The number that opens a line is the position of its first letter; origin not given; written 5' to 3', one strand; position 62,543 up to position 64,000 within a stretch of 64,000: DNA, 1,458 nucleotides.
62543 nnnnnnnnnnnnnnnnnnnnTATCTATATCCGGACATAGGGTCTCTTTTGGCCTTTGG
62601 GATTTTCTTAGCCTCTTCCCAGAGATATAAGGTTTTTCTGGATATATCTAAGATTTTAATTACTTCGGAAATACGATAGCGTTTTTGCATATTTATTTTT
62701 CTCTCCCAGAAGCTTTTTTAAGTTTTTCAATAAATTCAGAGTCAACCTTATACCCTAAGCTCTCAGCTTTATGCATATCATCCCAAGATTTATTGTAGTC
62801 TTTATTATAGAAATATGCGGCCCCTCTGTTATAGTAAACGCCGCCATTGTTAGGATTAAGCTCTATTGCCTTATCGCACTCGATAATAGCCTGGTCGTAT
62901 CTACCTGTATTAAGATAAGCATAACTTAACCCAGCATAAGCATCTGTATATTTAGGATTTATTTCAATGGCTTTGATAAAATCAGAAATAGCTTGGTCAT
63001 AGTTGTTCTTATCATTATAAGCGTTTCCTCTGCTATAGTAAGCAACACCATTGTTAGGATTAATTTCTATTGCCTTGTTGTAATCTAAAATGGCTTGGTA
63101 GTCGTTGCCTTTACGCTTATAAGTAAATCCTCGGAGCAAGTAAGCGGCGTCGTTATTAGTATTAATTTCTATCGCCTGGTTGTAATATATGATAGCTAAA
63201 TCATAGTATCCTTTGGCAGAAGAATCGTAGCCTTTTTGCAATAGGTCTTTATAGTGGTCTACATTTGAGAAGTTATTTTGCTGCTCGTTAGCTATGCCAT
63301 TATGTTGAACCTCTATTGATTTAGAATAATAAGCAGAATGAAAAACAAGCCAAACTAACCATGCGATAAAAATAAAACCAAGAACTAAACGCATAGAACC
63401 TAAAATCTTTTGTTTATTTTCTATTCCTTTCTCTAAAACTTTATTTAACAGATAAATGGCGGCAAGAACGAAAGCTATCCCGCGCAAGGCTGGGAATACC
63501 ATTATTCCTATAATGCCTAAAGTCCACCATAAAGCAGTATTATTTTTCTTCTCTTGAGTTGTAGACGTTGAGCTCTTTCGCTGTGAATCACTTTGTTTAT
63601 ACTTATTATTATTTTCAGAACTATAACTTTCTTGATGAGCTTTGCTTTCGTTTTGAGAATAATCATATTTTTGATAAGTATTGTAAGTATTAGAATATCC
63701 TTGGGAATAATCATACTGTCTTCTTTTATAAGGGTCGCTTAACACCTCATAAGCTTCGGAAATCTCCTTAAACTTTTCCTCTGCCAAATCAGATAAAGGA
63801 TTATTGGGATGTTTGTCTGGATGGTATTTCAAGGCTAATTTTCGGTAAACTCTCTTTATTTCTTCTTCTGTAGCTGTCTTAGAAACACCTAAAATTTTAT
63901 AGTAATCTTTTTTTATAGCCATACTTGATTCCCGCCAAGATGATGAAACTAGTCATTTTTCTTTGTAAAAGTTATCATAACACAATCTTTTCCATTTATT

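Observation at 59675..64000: Competence gene dprA split by an element carrying a large serine recombinase at the junction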

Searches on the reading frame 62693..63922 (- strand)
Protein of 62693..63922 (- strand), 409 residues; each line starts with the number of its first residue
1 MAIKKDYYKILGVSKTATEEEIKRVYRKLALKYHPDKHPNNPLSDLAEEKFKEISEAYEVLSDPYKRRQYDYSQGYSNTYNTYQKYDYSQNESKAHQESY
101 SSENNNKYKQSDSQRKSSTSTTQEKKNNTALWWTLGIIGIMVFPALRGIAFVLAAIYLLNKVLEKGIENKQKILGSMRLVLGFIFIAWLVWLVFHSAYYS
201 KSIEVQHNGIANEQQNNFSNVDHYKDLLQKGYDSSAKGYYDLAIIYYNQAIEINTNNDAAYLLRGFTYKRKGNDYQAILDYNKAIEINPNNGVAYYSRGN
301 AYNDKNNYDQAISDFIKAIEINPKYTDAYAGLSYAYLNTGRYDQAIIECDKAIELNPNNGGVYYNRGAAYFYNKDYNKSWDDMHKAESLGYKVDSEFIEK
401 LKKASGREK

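Call 3: search_protein_families(library=pfam, proteins=[window:62693-63922:-], max_evalue=0.01)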
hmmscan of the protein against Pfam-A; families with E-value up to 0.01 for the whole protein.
window:62693-63922:- (409 aa): 23 families
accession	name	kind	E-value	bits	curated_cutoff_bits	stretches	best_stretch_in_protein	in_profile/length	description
PF00515.34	TPR_1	-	6.6e-30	102.1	27.8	3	294-325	3-34/34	Tetratricopeptide repeat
PF00226.36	DnaJ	-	1.1e-28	99.5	27.8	1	6-71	1-63/63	DnaJ domain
PF13181.12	TPR_8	-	6e-27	91.9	25.7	3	294-325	3-34/34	Tetratricopeptide repeat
PF07719.23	TPR_2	-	2.4e-26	90.1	27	3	327-359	2-34/34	Tetratricopeptide repeat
PF13414.12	TPR_11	-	5.6e-25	87.2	26.8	4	299-340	1-42/42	TPR repeat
PF13431.12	TPR_17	-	7.5e-25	85.5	24.4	4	281-312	2-33/34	Tetratricopeptide repeat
PF14559.12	TPR_19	-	5.4e-13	49.5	25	1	305-359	4-58/68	Tetratricopeptide repeat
PF13428.12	TPR_14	-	2.7e-12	46.5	23.5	1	327-367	2-42/44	Tetratricopeptide repeat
PF13432.12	TPR_16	-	5.6e-10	39.9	32.7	1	296-359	1-64/65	Tetratricopeptide repeat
PF13424.12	TPR_12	-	5.1e-08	33.4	30.1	1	294-347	5-66/77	Tetratricopeptide repeat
PF25575.1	TPR_BSK1_C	-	3.9e-05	23.9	42.2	0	239-296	57-115/118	Serine/threonine-protein kinase BSK1-like, TPR repeats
PF13176.12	TPR_7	-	6.2e-05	23.2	27.9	0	328-352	1-25/36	Tetratricopeptide repeat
PF12895.13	ANAPC3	-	9.3e-05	23.1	27.2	0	304-378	1-74/82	Anaphase-promoting complex, cyclosome, subunit 3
PF13174.12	TPR_6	-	0.00019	22.3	26.3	0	260-290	2-32/33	Tetratricopeptide repeat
PF24575.1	TPR_Slam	-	0.00028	21.7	35.2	0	338-379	59-100/104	Surface lipoprotein assembly modifier, N-terminal TPR repeats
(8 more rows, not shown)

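Call 5: find_encoding_contigs(protein=window:62693-63922:-, flank=10000, max_places=6)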
Protein window:62693-63922:- (409 aa): 3 contigs read that carry it; 2 places shown.
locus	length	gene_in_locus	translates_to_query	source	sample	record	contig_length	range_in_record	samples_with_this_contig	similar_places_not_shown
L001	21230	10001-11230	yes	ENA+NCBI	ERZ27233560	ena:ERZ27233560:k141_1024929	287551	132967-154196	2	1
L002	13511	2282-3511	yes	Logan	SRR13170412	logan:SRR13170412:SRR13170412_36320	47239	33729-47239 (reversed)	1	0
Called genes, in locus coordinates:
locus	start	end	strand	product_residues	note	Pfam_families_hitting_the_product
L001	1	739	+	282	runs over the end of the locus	PF02481:DNA_processg_A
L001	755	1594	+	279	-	-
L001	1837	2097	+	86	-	PF18903:DUF5659 (weak)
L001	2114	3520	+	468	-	-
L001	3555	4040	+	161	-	PF03592:Terminase_2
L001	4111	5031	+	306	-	PF00589:Phage_integrase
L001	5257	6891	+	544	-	-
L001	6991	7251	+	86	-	-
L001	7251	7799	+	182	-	PF07894:SACK1, PF13091:PLDc_2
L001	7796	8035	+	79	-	PF02805:Ada_Zn_binding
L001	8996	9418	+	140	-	-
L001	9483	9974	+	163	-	-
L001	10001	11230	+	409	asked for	PF00226:DnaJ, PF00515:TPR_1 (weak), PF13414:TPR_11 (weak), PF13431:TPR_17 (weak), PF00515:TPR_1, PF13414:TPR_11, PF13432:TPR_16, PF14559:TPR_19, +10 more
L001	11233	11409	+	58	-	PF12728:HTH_17 (weak), PF00376:MerR, PF13411:MerR_1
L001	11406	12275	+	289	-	-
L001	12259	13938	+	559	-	PF00239:Resolvase, PF07508:Recombinase, PF13408:Zn_ribbon_recom (weak)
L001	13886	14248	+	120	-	PF02481:DNA_processg_A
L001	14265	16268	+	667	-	PF01751:Toprim, PF01131:Topoisom_bac, PF01396:Zn_ribbon_Top1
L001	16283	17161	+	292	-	PF02899:Phage_int_SAM_1, PF13102:Phage_int_SAM_5 (weak), PF00589:Phage_integrase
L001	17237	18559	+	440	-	PF04413:Glycos_transf_N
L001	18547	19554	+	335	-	PF02606:LpxK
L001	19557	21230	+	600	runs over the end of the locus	PF03279:Lip_A_acyltrans, PF06258:Mito_fiss_Elm1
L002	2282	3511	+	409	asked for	PF00226:DnaJ, PF00515:TPR_1 (weak), PF13414:TPR_11 (weak), PF13431:TPR_17 (weak), PF00515:TPR_1, PF13414:TPR_11, PF13432:TPR_16, PF14559:TPR_19, +10 more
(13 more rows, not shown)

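Call 16: search_protein_families(library=phrogs, proteins=[L001:755-1594:+, L001:1837-2097:+, L001:2114-3520:+, L001:3555-4040:+, L001:4111-5031:+, L001:5257-6891:+, L001:7251-7799:+, L001:11406-12275:+, L001:12259-13938:+, L001:9483-9974:+], max_evalue=0.001)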
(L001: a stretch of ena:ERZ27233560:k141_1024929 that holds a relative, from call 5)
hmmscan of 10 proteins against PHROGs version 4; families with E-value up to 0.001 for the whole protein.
L001:755-1594:+ (279 aa): 0 families

L001:1837-2097:+ (86 aa): 0 families

L001:2114-3520:+ (468 aa): 1 family
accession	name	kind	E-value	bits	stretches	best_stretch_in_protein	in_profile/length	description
phrog_21086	-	unknown function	1.5e-05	24.8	1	151-257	245-350/617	-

L001:3555-4040:+ (161 aa): 1 family
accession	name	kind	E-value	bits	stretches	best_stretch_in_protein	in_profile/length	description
phrog_51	-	head and packaging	3.3e-13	51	1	15-106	75-168/261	terminase small subunit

L001:4111-5031:+ (306 aa): 3 families
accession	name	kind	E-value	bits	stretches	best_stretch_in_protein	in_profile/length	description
phrog_1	-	integration and excision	1.6e-34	121.2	1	29-287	181-436/611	integrase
phrog_216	-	integration and excision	2.4e-23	83.7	1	74-293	12-230/301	integrase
phrog_7685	-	integration and excision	0.00086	19.9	0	190-284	133-220/240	integrase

L001:5257-6891:+ (544 aa): 4 families
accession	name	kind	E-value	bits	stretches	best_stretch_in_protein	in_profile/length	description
phrog_38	-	head and packaging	7.9e-70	237.4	1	14-506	249-719/760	terminase large subunit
phrog_5573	-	head and packaging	3.9e-17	63.5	1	253-483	18-232/250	terminase large subunit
phrog_4758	-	head and packaging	1.2e-11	45.4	1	18-205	2-181/243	terminase large subunit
phrog_17672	-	head and packaging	0.0001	22.4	1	58-192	54-181/395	terminase large subunit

L001:7251-7799:+ (182 aa): 2 families
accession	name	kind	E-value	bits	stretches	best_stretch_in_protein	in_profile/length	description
phrog_12711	-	unknown function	2.3e-34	119.6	1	24-167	17-161/162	-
phrog_17878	-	unknown function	1.5e-05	25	1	41-135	129-240/483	-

L001:11406-12275:+ (289 aa): 0 families

L001:12259-13938:+ (559 aa): 2 families
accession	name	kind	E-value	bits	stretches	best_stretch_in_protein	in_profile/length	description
phrog_95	-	integration and excision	2.6e-95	321.3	1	5-529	84-564/651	integrase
phrog_125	-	DNA, RNA and nucleotide metabolism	1.9e-24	87.6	1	6-300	17-251/254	DNA invertase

L001:9483-9974:+ (163 aa): 0 families

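Call 17: search_protein_families(library=pfam, proteins=[L001:755-1594:+, L001:1837-2097:+, L001:2114-3520:+, L001:3555-4040:+, L001:4111-5031:+, L001:5257-6891:+, L001:6991-7251:+, L001:7251-7799:+, L001:7796-8035:+, L001:8996-9418:+], max_evalue=0.01)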
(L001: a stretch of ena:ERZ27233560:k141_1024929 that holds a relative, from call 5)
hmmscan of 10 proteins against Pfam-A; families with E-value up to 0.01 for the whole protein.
L001:755-1594:+ (279 aa): 2 families
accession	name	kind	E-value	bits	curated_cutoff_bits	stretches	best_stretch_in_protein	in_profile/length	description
PF17664.6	HOATZ-like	-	0.00049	20.1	25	1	123-175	103-149/168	Cilia- and flagella-associated protein HOATZ-like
PF13518.12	HTH_28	-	0.0036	17.8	25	0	168-194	11-37/52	Helix-turn-helix domain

L001:1837-2097:+ (86 aa): 1 family
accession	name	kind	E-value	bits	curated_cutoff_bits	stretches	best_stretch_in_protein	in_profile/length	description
PF18903.5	DUF5659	-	6.3e-07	29.6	23.6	1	13-82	1-72/75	Domain of unknown function (DUF5659)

L001:2114-3520:+ (468 aa): 0 families

L001:3555-4040:+ (161 aa): 1 family
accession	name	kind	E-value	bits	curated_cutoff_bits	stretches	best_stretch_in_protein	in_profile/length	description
PF03592.21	Terminase_2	-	6.1e-10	40.3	26.1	1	29-84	1-53/141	Terminase small subunit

L001:4111-5031:+ (306 aa): 1 family
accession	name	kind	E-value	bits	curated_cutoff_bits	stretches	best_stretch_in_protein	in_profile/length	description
PF00589.27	Phage_integrase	-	3.8e-24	85.8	27.1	1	119-288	3-169/172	Phage integrase family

L001:5257-6891:+ (544 aa): 0 families

L001:6991-7251:+ (86 aa): 0 families

L001:7251-7799:+ (182 aa): 5 families
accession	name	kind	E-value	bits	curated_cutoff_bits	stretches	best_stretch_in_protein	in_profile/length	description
PF13091.12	PLDc_2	-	3.8e-34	117.8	27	1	44-167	1-132/132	PLD-like domain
PF07894.18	SACK1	-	1.5e-09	38.3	21.4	1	27-168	109-270/274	Scaffolding anchor of CK1 domain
PF00614.28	PLDc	-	9.3e-05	22.7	21.9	1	116-138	5-27/28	Phospholipase D Active site motif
PF11495.14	Regulator_TrmB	-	0.00066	19.4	22.2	1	48-171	19-133/233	Archaeal transcriptional regulator TrmB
PF13090.12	PP_kinase_C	-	0.00082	19.3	25.8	1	52-171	28-147/172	Polyphosphate kinase C-terminal domain 2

L001:7796-8035:+ (79 aa): 1 family
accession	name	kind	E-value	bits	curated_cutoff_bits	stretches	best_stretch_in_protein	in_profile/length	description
PF02805.21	Ada_Zn_binding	-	3.5e-08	33.8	23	1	27-74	18-64/65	Metal binding domain of Ada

L001:8996-9418:+ (140 aa): 0 families

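Call 18: find_related_loci(query=L001:12259-13938:+, collection=genome_contigs, flank=4000)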
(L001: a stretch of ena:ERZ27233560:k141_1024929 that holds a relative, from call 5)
Query L001:12259-13938:+ (559 aa) in genome_contigs; peptide patterns used: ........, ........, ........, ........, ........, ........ (x = any residue, [..] = any of these).
58 stretches matched a pattern; 4 encode a relative of the query (tblastn E <= 1e-3); 4 distinct loci.
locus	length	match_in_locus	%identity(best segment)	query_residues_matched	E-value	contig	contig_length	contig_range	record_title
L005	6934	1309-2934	83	9-550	0e+0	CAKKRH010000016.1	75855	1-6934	Omnitrophica bacterium GWA2_41_15 isolate Hainich-H52-bin157-1 genome assembly, contig: H52-bin157_1_Hain_H52_02um_R3_12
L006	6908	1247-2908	81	6-559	0e+0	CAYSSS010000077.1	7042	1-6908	MAG TPA_asm: uncultured Planctomycetia bacterium isolate SRP178699_co1_483 genome assembly, contig: NODE_15390_length_70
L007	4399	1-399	75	424-556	7e-59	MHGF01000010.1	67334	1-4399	MAG: Omnitrophica WOR_2 bacterium GWF2_43_52 gwf2_scaffold_1981, whole genome shotgun sequence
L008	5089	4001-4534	27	128-342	1e-7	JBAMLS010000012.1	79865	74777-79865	MAG: Candidatus Paceibacterales bacterium isolate MAG11 ExploCarb_3808S_S2_71_length_79865_cov_4, whole genome shotgun s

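Call 19: find_related_loci(query=L001:12259-13938:+, collection=viral_contigs, flank=4000)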
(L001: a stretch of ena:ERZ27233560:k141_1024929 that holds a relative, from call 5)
Query L001:12259-13938:+ (559 aa) in viral_contigs; peptide patterns used: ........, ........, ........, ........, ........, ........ (x = any residue, [..] = any of these).
26 stretches matched a pattern, but none encodes a relative of the query by tblastn (E <= 1e-3).

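Call 21: find_related_loci(query=L001:12259-13938:+, collection=metagenome_contigs, flank=10000)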
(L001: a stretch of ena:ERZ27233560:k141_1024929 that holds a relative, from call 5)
Query L001:12259-13938:+ (559 aa) in metagenome_contigs; peptide patterns used: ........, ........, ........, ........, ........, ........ (x = any residue, [..] = any of these).
154 stretches matched a pattern; 12 encode a relative of the query (tblastn E <= 1e-3); 12 distinct loci.
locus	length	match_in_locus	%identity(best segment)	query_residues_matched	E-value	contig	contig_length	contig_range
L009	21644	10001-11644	83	9-556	0e+0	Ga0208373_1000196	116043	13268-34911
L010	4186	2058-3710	82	9-559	0e+0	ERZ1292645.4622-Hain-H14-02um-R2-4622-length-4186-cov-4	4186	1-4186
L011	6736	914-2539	83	9-550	0e+0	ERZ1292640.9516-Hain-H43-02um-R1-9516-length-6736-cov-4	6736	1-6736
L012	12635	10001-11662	81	6-559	0e+0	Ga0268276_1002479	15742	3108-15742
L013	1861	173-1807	80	8-559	0e+0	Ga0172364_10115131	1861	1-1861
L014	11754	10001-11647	78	9-556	0e+0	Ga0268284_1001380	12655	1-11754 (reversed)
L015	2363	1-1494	83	59-556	0e+0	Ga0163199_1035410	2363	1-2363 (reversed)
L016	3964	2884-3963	79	5-363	0e+0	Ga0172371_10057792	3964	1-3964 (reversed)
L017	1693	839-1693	92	9-293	0e+0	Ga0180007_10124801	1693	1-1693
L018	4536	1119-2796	78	6-557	3e-156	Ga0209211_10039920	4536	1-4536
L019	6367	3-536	70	379-556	3e-77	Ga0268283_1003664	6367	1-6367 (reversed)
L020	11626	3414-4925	24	4-529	2e-17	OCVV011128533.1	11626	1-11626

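Call 26: search_protein_families(library=pfam, proteins=[L009:930-1676:+, L009:1775-2719:+, L009:2721-3677:+, L009:3677-4417:+, L009:5107-5802:+, L009:6012-6608:+, L009:7396-8007:-, L009:8718-9149:+, L009:108-386:+, L009:4661-5017:-], max_evalue=0.001)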
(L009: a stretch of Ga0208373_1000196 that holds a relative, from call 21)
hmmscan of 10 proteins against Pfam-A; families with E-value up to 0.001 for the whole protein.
L009:930-1676:+ (248 aa): 0 families

L009:1775-2719:+ (314 aa): 1 family
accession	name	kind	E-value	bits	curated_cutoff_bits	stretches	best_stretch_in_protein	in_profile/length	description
PF01734.28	Patatin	-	4e-34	118.9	27.7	1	12-195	1-190/191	Patatin-like phospholipase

L009:2721-3677:+ (318 aa): 2 families
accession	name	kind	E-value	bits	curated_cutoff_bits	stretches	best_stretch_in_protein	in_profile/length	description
PF18144.7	SMODS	-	5.5e-30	105.2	26.5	1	1-161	1-164/164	Second Messenger Oligonucleotide or Dinucleotide Synthetase domain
PF21654.3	DncV-like_NTFase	-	7.2e-07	30.5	24.9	1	51-125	5-87/90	Cyclic GMP-AMP synthase DncV-like, nucleotidyltransferase domain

L009:3677-4417:+ (246 aa): 1 family
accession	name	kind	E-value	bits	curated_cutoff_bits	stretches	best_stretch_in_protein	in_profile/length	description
PF02810.21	SEC-C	-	2.3e-06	27.8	20.4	1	177-194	1-18/19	SEC-C motif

L009:5107-5802:+ (231 aa): 0 families

L009:6012-6608:+ (198 aa): 1 family
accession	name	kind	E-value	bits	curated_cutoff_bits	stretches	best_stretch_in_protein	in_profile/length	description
PF13391.12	HNH_2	-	5.8e-08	32.9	21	1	42-85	1-61/66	HNH endonuclease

L009:7396-8007:- (203 aa): 1 family
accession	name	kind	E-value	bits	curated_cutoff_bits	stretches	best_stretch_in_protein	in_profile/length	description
PF00072.30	Response_reg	-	1.1e-23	84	30.2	1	19-133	1-110/111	Response regulator receiver domain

L009:8718-9149:+ (143 aa): 1 family
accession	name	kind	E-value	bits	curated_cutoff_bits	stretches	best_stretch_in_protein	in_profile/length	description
PF04492.19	Phage_rep_O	-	4.7e-21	75.6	28.7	1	25-120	4-95/95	Bacteriophage replication protein O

L009:108-386:+ (92 aa): 0 families

L009:4661-5017:- (118 aa): 0 families

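Call 37: find_homologous_proteins(query=L001:12259-13938:+, max_evalue=1e-30)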
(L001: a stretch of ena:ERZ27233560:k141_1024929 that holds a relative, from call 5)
Query L001:12259-13938:+ (559 aa): 64 proteins with E <= 1e-30 among 8000 candidates.
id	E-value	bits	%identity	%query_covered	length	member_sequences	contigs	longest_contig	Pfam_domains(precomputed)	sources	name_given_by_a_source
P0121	0.0e+0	1256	100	100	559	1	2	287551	PF07508.20,PF00239.27,PF13408.13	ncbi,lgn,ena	-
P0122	0.0e+0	1069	85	99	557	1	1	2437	PF07508.20,PF00239.27,PF13408.13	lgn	-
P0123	0.0e+0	1063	85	98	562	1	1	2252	PF07508.20,PF00239.27,PF13408.13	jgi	jgi:site-specific DNA recombinase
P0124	0.0e+0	1060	84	98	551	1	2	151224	PF07508.20,PF00239.27,PF13408.13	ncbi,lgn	-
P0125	0.0e+0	1042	83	98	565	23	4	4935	PF07508.20,PF00239.27,PF13408.13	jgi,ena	-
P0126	0.0e+0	1032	82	99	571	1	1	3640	PF07508.20,PF00239.27,PF13408.13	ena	-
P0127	0.0e+0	1014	81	97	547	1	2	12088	PF07508.20,PF00239.27,PF13408.13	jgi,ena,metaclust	metaclust:\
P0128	7.8e-293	990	81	97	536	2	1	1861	PF07508.20,PF00239.27,PF13408.13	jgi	-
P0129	2.8e-292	988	79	98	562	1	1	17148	PF07508.20,PF00239.27,PF13408.13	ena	-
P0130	5.7e-292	987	79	99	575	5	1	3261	PF07508.20,PF00239.27,PF13408.13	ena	-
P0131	2.7e-291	985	78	98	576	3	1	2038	PF07508.20,PF00239.27,PF13408.13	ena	-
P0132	1.2e-289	980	78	98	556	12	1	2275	PF07508.20,PF00239.27,PF13408.13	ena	-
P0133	1.0e-288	977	85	91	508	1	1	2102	PF07508.20,PF00239.27,PF13408.13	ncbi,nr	ncbi:MAG: recombinase family protein, partial [Candidatus Omnitrophica bacterium]|nr:recombinase fam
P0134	2.3e-287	972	78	98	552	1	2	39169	PF07508.20,PF00239.27,PF13408.13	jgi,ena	-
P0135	7.3e-283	957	77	98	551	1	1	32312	PF07508.20,PF00239.27,PF13408.13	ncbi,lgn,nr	ncbi:MAG: recombinase family protein [Candidatus Omnitrophota bacterium]|nr:recombinase family prote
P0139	2.4e-275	932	75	98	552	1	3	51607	PF07508.20,PF00239.27,PF13408.13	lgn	-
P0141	1.3e-267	907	73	98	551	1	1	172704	PF07508.20,PF00239.27,PF13408.13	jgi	jgi:site-specific DNA recombinase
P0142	5.7e-251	852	71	99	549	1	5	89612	PF07508.20,PF00239.27,PF13408.13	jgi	-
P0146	1.9e-172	593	52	98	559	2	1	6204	PF07508.20,PF00239.27,PF13408.13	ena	-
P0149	5.1e-161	555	48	94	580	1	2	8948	PF07508.20,PF00239.27,PF13408.13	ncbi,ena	-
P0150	3.3e-107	377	38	95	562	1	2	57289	PF07508.20,PF00239.27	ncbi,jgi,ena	-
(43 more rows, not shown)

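Call 38: find_encoding_contigs(protein=P0141, flank=10000, max_places=1)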
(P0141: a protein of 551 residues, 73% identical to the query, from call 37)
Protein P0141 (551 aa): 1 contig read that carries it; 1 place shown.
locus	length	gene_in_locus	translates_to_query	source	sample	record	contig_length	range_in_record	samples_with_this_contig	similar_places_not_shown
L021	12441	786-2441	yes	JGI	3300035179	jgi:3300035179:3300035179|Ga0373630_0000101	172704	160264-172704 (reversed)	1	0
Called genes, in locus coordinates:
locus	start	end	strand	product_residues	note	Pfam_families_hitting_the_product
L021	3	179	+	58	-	?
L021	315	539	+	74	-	-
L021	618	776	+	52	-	-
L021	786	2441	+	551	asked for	PF00239:Resolvase, PF07508:Recombinase, PF13408:Zn_ribbon_recom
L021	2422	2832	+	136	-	PF02481:DNA_processg_A (weak), PF17782:WHD_DprA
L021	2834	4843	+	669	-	PF01751:Toprim, PF01131:Topoisom_bac, PF01396:Zn_ribbon_Top1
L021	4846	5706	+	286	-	PF02899:Phage_int_SAM_1, PF13495:Phage_int_SAM_4 (weak), PF00589:Phage_integrase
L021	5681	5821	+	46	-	-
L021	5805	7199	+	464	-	PF04413:Glycos_transf_N, PF00534:Glycos_transf_1 (weak)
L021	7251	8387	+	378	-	PF05170:AsmA (faint), PF11739:YdbH-like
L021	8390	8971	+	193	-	PF07027:DUF1318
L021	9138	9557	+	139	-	PF01894:YjbQ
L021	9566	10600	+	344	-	PF02606:LpxK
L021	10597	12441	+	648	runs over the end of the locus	PF03279:Lip_A_acyltrans, PF06258:Mito_fiss_Elm1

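Call 39: find_encoding_contigs(protein=P0142, flank=10000, max_places=1)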
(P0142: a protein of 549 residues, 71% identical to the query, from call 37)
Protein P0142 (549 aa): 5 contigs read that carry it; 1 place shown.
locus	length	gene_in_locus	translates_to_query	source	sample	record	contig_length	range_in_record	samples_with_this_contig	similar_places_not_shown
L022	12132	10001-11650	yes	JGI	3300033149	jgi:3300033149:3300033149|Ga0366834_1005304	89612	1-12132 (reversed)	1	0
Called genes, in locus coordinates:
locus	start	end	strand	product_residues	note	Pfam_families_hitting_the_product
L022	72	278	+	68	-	-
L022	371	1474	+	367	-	PF00753:Lactamase_B (weak)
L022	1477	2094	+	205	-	-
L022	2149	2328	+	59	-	-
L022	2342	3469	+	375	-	PF13271:DUF4062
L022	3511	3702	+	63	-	PF07754:Ribosomal_aS21 (faint), PF02591:Zn_ribbon_9 (faint), PF26082:zf-C2H2_AcuF (faint), PF13248:Zn_ribbon_3 (faint)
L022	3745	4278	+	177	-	PF04893:Yip1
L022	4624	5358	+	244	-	PF03167:UDG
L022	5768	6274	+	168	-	PF13424:TPR_12 (faint), PF13414:TPR_11 (faint), PF00515:TPR_1 (faint), PF07719:TPR_2 (weak), PF13181:TPR_8 (faint), PF13428:TPR_14 (faint), PF13431:TPR_17 (weak)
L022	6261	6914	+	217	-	-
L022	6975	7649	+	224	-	PF20247:DUF6602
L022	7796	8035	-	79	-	-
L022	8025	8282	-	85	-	PF28009:SCO5918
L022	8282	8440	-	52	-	-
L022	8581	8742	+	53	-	-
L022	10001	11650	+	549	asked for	PF00239:Resolvase, PF07508:Recombinase, PF13408:Zn_ribbon_recom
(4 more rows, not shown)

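Call 40: find_encoding_contigs(protein=P0124, flank=10000, max_places=1)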
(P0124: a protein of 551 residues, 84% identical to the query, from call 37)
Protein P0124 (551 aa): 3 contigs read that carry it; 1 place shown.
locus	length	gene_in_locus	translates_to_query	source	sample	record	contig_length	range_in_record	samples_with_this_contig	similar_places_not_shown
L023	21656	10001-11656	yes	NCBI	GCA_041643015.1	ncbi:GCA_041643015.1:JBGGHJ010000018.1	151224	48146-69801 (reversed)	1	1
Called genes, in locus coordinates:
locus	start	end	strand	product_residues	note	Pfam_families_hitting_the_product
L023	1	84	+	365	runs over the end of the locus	-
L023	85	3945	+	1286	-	-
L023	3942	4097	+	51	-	-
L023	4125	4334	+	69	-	PF01381:HTH_3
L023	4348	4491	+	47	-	-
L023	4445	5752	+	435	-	PF00772:DnaB, PF20307:divDNAB (faint), PF03796:DnaB_C, PF06745:ATPase, PF13481:AAA_25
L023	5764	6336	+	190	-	PF04492:Phage_rep_O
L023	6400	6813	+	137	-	-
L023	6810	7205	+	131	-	-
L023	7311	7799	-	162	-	-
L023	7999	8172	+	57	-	-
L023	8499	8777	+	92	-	-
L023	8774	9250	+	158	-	PF06271:RDD (weak)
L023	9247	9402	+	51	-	PF13490:zf-HC2 (weak)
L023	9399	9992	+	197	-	-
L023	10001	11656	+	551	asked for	PF00239:Resolvase, PF07508:Recombinase, PF13408:Zn_ribbon_recom (weak)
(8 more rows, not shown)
